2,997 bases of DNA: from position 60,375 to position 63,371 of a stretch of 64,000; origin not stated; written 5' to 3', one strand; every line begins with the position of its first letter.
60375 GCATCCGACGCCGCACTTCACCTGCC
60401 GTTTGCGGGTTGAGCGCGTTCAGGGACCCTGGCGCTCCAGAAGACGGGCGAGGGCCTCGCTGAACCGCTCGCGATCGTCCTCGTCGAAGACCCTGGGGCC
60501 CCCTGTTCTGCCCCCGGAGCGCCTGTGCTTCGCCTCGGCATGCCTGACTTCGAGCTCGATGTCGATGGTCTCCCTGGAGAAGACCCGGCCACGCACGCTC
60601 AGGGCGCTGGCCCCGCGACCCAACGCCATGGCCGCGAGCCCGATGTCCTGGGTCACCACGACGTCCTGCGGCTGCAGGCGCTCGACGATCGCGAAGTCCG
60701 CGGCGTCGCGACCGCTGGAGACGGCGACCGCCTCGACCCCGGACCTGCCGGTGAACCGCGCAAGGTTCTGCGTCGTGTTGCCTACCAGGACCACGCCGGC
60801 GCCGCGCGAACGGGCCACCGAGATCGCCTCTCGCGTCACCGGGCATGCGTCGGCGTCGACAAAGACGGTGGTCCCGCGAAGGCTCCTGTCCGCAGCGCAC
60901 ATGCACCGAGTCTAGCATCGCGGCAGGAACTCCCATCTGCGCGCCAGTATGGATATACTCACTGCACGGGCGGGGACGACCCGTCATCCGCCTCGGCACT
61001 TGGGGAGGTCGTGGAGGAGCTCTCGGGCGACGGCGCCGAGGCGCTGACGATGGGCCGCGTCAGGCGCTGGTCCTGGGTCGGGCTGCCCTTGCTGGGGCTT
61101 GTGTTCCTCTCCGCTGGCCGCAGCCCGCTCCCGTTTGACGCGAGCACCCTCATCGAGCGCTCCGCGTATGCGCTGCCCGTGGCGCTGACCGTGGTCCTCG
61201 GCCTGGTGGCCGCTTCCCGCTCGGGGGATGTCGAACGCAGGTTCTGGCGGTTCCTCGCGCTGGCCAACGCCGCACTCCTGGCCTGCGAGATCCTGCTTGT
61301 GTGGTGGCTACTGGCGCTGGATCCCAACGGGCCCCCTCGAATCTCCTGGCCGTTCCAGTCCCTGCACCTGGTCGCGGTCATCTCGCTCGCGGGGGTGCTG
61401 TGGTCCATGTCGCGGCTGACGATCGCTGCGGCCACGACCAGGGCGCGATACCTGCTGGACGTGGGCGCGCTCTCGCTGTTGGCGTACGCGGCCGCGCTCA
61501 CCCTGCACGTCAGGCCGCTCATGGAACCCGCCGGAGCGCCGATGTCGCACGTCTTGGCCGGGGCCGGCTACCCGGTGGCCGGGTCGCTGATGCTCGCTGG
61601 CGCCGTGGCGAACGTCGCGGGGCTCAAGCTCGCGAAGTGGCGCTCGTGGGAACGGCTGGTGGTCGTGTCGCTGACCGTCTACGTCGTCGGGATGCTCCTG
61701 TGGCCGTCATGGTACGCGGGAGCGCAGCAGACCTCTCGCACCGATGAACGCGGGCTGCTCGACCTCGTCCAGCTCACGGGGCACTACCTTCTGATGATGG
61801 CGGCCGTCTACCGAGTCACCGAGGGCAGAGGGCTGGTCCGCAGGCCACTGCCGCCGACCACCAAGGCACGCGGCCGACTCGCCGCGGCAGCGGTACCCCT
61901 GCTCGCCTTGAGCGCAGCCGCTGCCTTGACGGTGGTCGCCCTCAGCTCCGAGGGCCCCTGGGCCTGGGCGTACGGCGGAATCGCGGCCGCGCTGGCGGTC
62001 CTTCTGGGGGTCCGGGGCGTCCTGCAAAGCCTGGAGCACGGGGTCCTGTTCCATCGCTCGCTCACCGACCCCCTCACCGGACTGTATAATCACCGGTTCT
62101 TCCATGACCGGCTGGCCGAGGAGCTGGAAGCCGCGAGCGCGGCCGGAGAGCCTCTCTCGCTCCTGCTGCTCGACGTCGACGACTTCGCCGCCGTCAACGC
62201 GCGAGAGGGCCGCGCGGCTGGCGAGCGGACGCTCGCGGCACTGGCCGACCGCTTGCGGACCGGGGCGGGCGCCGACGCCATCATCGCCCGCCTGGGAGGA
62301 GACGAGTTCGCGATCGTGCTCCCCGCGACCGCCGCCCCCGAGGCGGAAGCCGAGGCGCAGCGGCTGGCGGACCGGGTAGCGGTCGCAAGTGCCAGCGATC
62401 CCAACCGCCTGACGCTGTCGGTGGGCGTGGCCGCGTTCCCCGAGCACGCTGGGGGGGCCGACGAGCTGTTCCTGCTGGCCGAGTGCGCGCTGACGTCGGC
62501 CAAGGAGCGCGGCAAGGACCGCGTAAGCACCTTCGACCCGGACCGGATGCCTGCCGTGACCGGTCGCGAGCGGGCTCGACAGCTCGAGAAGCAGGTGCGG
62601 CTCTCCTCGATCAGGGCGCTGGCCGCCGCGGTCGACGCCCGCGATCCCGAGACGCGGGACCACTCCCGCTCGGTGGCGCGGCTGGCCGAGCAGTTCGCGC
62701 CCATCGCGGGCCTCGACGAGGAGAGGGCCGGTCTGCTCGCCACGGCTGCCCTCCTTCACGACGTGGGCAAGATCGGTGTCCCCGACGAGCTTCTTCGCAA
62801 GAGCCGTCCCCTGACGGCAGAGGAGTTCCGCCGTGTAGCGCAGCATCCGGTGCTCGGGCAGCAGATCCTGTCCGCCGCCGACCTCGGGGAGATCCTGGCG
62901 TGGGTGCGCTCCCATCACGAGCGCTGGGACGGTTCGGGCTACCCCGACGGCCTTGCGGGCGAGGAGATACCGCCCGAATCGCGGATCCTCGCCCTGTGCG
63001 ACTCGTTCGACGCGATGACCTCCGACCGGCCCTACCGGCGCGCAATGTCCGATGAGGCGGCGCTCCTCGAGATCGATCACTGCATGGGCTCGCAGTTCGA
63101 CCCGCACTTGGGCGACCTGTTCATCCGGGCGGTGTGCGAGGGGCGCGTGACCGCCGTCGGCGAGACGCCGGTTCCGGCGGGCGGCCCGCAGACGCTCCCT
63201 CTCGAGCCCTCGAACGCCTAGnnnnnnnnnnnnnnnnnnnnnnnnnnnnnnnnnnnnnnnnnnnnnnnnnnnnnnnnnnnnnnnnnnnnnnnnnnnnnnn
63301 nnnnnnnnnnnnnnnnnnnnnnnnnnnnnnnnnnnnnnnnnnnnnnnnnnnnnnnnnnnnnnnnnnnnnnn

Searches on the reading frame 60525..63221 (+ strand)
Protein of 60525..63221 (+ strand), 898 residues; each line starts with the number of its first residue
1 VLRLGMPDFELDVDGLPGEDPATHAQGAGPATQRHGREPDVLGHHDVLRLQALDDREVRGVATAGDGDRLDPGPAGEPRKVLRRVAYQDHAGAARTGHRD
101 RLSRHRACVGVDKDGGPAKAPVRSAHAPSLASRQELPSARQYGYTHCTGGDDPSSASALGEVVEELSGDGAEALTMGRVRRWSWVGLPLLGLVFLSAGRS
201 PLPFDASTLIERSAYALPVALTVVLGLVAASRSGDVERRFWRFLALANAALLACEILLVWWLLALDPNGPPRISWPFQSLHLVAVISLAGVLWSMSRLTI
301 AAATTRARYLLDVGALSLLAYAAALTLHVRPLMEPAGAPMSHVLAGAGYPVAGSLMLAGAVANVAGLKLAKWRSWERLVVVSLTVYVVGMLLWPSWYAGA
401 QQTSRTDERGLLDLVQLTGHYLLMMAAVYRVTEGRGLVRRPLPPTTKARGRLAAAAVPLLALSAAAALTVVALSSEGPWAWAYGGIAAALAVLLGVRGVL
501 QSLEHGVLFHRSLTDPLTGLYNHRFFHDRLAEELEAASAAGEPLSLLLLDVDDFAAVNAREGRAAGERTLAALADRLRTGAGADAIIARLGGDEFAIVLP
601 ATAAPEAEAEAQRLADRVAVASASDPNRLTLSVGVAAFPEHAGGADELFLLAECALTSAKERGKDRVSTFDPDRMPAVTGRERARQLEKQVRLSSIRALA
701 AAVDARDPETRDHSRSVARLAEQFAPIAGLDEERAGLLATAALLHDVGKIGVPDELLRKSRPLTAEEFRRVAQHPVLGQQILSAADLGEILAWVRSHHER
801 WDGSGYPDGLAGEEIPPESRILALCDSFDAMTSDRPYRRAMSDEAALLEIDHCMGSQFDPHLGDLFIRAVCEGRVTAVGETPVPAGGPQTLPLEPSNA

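Call 92: search_protein_families(library=pfam, proteins=[window:60525-63221:+], max_evalue=0.00001)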
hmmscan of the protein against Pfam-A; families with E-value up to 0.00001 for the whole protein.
window:60525-63221:+ (898 aa): 3 families
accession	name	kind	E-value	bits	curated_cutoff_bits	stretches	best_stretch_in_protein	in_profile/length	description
PF13487.12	HD_5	-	1.6e-39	135.8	27.2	1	699-862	3-170/170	HD domain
PF00990.26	GGDEF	-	5.9e-32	111.1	23.8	1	513-666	2-161/161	Diguanylate cyclase, GGDEF domain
PF01966.28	HD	-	8e-23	81.4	22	1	712-831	3-116/116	HD domain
